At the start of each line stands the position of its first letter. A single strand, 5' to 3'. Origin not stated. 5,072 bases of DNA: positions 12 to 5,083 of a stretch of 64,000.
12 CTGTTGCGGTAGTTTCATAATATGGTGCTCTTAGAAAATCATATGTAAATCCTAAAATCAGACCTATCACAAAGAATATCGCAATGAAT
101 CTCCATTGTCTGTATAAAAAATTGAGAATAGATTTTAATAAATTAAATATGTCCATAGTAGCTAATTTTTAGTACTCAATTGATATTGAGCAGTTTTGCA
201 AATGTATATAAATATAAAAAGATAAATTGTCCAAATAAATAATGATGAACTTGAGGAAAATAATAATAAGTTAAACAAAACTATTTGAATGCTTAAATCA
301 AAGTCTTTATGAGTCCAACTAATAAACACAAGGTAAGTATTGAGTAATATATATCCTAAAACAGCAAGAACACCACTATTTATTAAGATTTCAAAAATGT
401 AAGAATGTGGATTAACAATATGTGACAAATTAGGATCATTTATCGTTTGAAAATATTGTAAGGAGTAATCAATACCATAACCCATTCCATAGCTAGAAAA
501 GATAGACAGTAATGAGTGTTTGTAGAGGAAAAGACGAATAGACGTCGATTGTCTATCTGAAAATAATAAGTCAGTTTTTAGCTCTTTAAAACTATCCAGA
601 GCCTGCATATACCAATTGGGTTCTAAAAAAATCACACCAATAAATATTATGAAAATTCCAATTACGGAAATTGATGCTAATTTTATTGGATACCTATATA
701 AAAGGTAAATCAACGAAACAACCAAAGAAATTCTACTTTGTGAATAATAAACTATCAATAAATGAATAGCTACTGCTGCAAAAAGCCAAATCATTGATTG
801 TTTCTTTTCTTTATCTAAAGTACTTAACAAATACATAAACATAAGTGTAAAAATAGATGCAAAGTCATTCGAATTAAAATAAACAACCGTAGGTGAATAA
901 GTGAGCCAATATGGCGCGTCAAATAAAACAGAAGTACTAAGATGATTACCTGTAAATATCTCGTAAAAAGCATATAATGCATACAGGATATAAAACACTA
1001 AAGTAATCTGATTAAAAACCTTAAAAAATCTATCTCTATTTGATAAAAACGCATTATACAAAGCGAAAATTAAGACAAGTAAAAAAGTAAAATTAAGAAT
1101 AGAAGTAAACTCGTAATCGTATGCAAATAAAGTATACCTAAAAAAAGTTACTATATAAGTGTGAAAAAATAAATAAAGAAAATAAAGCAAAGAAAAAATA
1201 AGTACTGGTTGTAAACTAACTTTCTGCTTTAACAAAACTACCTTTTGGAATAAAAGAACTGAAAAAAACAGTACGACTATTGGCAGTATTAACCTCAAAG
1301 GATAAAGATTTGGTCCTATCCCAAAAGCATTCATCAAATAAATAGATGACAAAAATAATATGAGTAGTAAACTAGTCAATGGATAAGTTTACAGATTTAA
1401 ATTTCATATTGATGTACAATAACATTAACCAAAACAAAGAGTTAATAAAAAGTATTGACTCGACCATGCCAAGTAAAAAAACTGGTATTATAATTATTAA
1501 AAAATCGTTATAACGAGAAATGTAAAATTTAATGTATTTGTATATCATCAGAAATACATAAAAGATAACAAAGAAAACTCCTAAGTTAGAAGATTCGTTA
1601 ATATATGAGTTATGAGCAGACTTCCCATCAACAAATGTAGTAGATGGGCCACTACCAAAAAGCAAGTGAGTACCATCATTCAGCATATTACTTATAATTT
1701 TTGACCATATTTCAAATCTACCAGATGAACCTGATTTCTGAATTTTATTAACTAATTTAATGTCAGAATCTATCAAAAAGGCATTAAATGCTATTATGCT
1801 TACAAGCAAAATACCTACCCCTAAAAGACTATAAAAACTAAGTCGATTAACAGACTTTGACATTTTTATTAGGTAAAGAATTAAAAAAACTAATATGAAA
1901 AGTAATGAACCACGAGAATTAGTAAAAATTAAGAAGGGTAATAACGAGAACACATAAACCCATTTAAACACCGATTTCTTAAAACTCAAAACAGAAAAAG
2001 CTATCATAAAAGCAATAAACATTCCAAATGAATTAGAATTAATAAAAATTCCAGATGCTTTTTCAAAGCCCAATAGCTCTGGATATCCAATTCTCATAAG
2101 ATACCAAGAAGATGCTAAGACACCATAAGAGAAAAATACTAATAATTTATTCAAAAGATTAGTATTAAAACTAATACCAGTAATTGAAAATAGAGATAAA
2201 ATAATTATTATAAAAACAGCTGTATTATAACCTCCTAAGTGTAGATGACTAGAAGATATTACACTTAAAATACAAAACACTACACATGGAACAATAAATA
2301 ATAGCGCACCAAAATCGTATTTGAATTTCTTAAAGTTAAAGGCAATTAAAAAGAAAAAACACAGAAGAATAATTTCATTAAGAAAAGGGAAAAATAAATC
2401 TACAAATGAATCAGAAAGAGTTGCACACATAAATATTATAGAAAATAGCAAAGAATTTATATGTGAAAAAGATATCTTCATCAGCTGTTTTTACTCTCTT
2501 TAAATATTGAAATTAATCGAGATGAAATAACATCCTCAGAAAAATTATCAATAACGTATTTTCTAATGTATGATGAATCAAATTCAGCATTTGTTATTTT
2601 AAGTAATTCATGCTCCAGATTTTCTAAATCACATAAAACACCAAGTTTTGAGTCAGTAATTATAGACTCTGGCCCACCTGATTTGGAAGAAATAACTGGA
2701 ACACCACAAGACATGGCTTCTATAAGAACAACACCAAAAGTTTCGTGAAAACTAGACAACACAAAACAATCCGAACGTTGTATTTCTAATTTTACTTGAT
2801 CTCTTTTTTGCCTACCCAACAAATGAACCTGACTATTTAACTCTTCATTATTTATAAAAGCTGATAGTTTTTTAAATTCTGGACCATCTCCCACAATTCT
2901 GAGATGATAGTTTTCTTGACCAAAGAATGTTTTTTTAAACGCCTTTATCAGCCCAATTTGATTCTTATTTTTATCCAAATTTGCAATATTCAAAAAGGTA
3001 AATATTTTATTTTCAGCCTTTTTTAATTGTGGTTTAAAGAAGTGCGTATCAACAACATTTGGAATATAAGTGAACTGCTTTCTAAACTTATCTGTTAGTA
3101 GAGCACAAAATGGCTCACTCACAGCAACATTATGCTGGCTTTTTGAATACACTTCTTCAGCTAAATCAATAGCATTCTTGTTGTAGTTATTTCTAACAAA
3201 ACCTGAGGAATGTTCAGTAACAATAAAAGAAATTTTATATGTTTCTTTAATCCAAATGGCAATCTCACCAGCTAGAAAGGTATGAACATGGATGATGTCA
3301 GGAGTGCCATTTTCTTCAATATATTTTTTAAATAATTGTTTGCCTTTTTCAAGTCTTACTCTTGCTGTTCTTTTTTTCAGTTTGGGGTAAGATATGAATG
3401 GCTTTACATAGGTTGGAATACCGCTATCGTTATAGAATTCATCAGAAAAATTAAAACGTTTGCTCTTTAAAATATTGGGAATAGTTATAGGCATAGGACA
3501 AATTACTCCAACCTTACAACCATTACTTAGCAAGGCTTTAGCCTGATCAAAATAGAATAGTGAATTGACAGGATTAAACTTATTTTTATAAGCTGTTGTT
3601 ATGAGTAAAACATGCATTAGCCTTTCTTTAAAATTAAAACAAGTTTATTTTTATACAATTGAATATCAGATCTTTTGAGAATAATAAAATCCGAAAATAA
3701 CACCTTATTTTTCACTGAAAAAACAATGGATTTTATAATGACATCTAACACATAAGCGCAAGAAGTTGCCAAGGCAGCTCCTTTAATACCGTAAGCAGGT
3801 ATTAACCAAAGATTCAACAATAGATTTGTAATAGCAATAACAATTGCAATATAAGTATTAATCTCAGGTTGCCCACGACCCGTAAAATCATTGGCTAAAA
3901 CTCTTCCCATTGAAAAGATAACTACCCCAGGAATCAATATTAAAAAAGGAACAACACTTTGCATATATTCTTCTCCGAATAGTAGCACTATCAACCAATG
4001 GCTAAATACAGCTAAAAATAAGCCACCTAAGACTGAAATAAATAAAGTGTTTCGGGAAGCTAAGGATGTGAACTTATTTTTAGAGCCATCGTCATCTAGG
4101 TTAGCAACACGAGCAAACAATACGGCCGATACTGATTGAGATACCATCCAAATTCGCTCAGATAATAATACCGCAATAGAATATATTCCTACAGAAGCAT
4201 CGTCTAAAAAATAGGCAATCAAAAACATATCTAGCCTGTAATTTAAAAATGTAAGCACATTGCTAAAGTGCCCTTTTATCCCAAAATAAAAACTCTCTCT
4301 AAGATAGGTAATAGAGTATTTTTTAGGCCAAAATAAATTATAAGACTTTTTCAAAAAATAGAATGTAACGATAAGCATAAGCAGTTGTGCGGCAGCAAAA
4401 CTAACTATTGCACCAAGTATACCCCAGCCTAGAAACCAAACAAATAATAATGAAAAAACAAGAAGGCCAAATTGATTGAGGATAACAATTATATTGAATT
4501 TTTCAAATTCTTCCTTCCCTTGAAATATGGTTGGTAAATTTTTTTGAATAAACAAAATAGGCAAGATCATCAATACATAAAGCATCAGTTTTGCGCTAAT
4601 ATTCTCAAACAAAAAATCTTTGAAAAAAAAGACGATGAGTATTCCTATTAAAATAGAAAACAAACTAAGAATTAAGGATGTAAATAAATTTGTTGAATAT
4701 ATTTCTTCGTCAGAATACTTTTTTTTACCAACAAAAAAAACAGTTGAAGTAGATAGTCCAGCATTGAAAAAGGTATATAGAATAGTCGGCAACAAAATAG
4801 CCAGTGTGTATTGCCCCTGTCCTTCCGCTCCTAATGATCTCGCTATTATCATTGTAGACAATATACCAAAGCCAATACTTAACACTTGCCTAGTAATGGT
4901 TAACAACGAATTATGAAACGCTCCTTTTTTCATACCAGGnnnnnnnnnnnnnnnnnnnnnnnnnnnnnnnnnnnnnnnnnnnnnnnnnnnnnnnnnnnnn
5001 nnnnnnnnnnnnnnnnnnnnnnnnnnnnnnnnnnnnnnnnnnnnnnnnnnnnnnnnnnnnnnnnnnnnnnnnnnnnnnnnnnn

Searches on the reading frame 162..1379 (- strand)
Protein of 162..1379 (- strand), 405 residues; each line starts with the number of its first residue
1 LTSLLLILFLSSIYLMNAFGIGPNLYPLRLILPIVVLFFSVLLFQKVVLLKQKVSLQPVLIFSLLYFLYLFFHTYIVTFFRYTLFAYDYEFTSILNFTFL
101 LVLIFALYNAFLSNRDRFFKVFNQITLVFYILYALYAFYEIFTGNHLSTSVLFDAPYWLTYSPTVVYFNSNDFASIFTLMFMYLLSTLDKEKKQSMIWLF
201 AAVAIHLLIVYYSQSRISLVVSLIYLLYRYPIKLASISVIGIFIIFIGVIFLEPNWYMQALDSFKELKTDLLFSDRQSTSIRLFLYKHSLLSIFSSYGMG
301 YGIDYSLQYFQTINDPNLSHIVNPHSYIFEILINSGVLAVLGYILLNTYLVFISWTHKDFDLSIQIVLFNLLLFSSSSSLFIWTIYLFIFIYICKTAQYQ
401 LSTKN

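Call 4: search_protein_families(library=pfam, proteins=[window:162-1379:-], max_evalue=0.001)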
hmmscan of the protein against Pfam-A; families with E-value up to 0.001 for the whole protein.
window:162-1379:- (405 aa): 1 family
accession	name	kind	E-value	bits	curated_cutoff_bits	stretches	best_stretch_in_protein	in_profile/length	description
PF04932.20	Wzy_C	-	4.1e-14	53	31.7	1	202-344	2-149/149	O-Antigen ligase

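Call 40: find_related_loci(query=A2, collection=metagenome_contigs, flank=10000)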
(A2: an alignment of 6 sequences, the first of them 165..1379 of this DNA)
Query A2 (405 aa) in metagenome_contigs; peptide patterns used: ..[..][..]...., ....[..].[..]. (x = any residue, [..] = any of these).
264 stretches matched a pattern; 30 encode a relative of the query (tblastn E <= 1e-3); 30 distinct loci.
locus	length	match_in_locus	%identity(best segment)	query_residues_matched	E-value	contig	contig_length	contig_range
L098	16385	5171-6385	100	1-405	0e+0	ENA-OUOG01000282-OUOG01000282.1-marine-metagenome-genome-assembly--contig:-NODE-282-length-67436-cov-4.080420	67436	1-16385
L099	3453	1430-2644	71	1-405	0e+0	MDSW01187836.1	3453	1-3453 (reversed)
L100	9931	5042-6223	67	11-404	4e-168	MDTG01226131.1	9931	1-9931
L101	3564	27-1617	56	1-405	7e-140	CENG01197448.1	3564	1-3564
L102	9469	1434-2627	56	1-398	3e-133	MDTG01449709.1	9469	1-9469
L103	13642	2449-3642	56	1-398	6e-132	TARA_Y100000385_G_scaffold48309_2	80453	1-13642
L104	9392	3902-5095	56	1-398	4e-132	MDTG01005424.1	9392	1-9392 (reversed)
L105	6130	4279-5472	55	1-398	8e-130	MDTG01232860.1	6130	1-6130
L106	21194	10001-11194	54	1-398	4e-129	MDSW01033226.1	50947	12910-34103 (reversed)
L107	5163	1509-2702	55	1-398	8e-129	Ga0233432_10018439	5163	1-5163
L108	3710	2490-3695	55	1-403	4e-131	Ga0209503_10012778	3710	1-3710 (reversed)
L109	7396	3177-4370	55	1-398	1e-127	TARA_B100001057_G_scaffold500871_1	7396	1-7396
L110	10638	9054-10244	54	1-397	2e-127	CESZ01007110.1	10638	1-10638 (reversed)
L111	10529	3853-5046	56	1-398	4e-127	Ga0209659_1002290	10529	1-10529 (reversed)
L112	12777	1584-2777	56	1-398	4e-127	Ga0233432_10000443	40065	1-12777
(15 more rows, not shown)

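Call 44: search_protein_families(library=pfam, proteins=[L098:6394-7242:+, L098:7249-8385:+, L098:8382-9209:+, L098:9210-9695:+, L098:9699-10454:+, L098:10458-11045:+, L098:11017-12165:+, L098:12158-14038:+, L098:14044-15117:+], max_evalue=0.001)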
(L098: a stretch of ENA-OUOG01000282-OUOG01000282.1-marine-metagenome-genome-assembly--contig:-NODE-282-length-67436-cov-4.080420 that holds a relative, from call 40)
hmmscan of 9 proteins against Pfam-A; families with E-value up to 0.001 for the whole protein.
L098:6394-7242:+ (282 aa): 1 family
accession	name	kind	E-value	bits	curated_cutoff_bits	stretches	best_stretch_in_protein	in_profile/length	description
PF02706.20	Wzz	-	0.00026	21.7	25.5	1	7-48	5-46/91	Chain length determinant protein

L098:7249-8385:+ (378 aa): 3 families
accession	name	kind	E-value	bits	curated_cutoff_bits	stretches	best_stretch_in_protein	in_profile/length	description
PF00534.26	Glycos_transf_1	-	4.6e-20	72.3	26.4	1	180-336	7-162/172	Glycosyl transferases group 1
PF13692.12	Glyco_trans_1_4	-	1.1e-14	55.3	27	1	191-331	4-141/142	Glycosyl transferases group 1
PF13439.12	Glyco_transf_4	-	8.4e-06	26.4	28.5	1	25-149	15-139/170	Glycosyltransferase Family 4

L098:8382-9209:+ (275 aa): 0 families

L098:9210-9695:+ (161 aa): 0 families

L098:9699-10454:+ (251 aa): 3 families
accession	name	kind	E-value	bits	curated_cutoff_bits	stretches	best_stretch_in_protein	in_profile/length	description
PF00535.33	Glycos_transf_2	-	8.5e-37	127.1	23.3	1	6-125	1-120/168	Glycosyl transferase family 2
PF10111.15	Glyco_tranf_2_2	-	8.6e-13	48.8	27.3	1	9-108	4-106/276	Glycosyltransferase like family 2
PF13641.12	Glyco_tranf_2_3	-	1.5e-08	35.4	27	1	5-133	3-134/230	Glycosyltransferase like family 2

L098:10458-11045:+ (195 aa): 1 family
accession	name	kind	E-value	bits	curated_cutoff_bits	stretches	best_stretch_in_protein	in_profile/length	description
PF02397.22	Bac_transf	-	8.6e-60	201.8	27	1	3-191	1-175/179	Bacterial sugar transferase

L098:11017-12165:+ (382 aa): 3 families
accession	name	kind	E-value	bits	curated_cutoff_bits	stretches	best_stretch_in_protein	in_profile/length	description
PF01041.23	DegT_DnrJ_EryC1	-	1.6e-89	301.1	19.8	1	23-378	3-359/360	DegT/DnrJ/EryC1/StrS aminotransferase family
PF01212.27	Beta_elim_lyase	-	0.00011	22.1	27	1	47-174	34-170/288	Beta-eliminating lyase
PF01053.26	Cys_Met_Meta_PP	-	0.00015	20.9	27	1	45-100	52-106/381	Cys/Met metabolism PLP-dependent enzyme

L098:12158-14038:+ (626 aa): 10 families
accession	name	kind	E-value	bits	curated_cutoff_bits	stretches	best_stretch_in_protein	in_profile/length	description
PF02719.21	Polysacc_synt_2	-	3.8e-121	404.2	20.2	1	292-582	1-292/293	Polysaccharide biosynthesis protein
PF01370.27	Epimerase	-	4.3e-20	72.6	20.9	1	292-505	1-227/240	NAD dependent epimerase/dehydratase family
PF13727.12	CoA_binding_3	-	4.1e-13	50.1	25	1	68-247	3-175/175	CoA-binding domain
PF04321.23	RmlD_sub_bind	-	2.1e-11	43.9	27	1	291-418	2-103/287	RmlD substrate binding domain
PF16363.11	GDP_Man_Dehyd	-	7.6e-11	42.5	27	1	293-417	1-130/332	GDP-mannose 4,6 dehydratase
PF01073.25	3Beta_HSD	-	3.8e-09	36.4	22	1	293-422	1-122/280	3-beta hydroxysteroid dehydrogenase/isomerase family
PF08659.16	KR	-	1.3e-05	25.7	22.6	1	292-415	3-135/180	KR domain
PF01408.29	GFO_IDH_MocA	-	5.4e-05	24.3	24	1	157-234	5-80/120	Oxidoreductase family, NAD-binding Rossmann fold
PF00106.31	adh_short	-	0.00017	21.5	26.6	1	290-392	1-103/195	short chain dehydrogenase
PF17836.7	PglD_N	-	0.00093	20.1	23.4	0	156-190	3-37/78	PglD N-terminal domain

L098:14044-15117:+ (357 aa): 3 families
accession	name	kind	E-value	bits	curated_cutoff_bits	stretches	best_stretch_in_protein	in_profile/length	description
PF09314.17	DUF1972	-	4.7e-24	85.4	25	1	4-173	5-185/186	Domain of unknown function (DUF1972)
PF13439.12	Glyco_transf_4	-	1.1e-08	35.7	28.5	1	15-163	1-153/170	Glycosyltransferase Family 4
PF13579.12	Glyco_trans_4_4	-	0.00025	21.9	29.7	1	16-163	1-147/158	Glycosyl transferase 4-like domain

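Call 53: search_protein_families(library=pfam, proteins=[L098:8382-9209:+, L098:9210-9695:+], max_evalue=1)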
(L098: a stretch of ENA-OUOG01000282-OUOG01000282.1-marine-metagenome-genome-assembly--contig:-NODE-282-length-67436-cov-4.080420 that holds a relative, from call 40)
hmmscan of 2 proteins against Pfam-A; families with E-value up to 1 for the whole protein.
L098:8382-9209:+ (275 aa): 0 families

L098:9210-9695:+ (161 aa): 0 families

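Call 55: search_protein_families(library=ncbifam, proteins=[L098:8382-9209:+, L098:9210-9695:+], max_evalue=0.05)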
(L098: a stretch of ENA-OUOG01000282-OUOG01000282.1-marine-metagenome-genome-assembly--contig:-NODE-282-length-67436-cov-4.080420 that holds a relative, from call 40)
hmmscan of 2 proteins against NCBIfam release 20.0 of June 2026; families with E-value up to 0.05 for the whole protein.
L098:8382-9209:+ (275 aa): 0 families

L098:9210-9695:+ (161 aa): 0 families

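Call 66: search_solved_structures(query=window:162-1379:-, max_evalue=1)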
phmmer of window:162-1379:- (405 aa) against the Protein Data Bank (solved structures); distinct sequences matched with E-value up to 1: 0.

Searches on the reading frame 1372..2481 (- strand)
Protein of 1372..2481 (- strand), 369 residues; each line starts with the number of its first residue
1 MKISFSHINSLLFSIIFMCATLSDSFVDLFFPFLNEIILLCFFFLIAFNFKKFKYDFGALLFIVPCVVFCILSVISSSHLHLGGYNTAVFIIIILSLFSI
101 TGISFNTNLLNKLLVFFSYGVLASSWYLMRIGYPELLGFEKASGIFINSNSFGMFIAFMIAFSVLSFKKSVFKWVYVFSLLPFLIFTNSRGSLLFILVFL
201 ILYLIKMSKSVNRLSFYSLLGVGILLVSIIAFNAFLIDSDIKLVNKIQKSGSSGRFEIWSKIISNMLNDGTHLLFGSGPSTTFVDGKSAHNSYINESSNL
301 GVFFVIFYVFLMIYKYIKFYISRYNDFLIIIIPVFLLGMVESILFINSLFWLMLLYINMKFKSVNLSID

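Call 4: search_protein_families(library=pfam, proteins=[window:1372-2481:-], max_evalue=0.001)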
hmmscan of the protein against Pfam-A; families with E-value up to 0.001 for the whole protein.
window:1372-2481:- (369 aa): 1 family
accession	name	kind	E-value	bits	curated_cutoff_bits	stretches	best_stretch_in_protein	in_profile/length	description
PF04932.20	Wzy_C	-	1.3e-08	35.2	31.7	1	177-306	3-146/149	O-Antigen ligase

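Call 67: search_solved_structures(query=window:1372-2481:-, max_evalue=1)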
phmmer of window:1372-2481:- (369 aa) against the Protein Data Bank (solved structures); distinct sequences matched with E-value up to 1: 0.

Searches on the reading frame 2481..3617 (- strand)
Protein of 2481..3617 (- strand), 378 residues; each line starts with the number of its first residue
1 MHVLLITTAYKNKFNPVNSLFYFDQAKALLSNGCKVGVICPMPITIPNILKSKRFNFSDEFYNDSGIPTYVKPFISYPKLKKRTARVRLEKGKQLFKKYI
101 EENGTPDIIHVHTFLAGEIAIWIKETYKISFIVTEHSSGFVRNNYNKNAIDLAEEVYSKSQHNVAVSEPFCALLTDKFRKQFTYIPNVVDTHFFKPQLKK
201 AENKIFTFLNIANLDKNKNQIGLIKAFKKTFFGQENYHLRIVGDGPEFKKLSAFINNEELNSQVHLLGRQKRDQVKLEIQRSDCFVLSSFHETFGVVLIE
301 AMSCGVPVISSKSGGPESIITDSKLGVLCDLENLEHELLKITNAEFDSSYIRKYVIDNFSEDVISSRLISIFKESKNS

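Call 4: search_protein_families(library=pfam, proteins=[window:2481-3617:-], max_evalue=0.001)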
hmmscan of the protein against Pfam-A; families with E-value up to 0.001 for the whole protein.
window:2481-3617:- (378 aa): 6 families
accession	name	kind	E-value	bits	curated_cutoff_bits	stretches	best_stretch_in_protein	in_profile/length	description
PF00534.26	Glycos_transf_1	-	9.8e-36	123.3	26.4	1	197-336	8-147/172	Glycosyl transferases group 1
PF13692.12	Glyco_trans_1_4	-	9.3e-25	88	27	1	207-335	3-129/142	Glycosyl transferases group 1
PF13439.12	Glyco_transf_4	-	8.3e-13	49.2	28.5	1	24-192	10-169/170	Glycosyltransferase Family 4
PF20706.3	GT4-conflict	-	1.7e-08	34.3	26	1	172-320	155-320/385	Family 4 Glycosyltransferase in conflict systems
PF13579.12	Glyco_trans_4_4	-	4.1e-06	27.7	29.7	1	25-187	10-157/158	Glycosyl transferase 4-like domain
PF20289.3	MComp1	-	0.00044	20.5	27.3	0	316-363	34-81/99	ABC-three component (ABC-3C) system Middle Component 1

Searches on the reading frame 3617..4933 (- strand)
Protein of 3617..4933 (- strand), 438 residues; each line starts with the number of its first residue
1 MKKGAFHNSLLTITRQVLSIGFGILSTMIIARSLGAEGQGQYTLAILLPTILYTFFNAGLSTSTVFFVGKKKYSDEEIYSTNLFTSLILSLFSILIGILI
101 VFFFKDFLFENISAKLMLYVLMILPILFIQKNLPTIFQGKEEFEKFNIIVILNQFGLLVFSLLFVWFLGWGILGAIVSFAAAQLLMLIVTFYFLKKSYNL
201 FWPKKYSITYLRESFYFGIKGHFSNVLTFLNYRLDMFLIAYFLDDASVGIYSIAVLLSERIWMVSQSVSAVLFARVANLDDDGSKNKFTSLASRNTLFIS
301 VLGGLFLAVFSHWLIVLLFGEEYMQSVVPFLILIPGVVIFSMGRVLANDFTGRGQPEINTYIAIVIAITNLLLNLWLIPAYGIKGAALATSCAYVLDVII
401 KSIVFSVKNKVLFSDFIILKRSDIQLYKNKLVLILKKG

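Call 4: search_protein_families(library=pfam, proteins=[window:3617-4933:-], max_evalue=0.001)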
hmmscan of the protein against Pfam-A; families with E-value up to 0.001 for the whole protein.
window:3617-4933:- (438 aa): 3 families
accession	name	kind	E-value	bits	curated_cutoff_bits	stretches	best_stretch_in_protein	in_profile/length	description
PF01943.22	Polysacc_synt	-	7.5e-20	71.9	28.2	1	8-264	4-257/274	Polysaccharide biosynthesis protein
PF13440.11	Polysacc_synt_3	-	1.4e-18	67.6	23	1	29-327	1-292/293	Polysaccharide biosynthesis protein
PF03023.19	MurJ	-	1.4e-12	47.4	27.4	1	30-404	1-398/451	Lipid II flippase MurJ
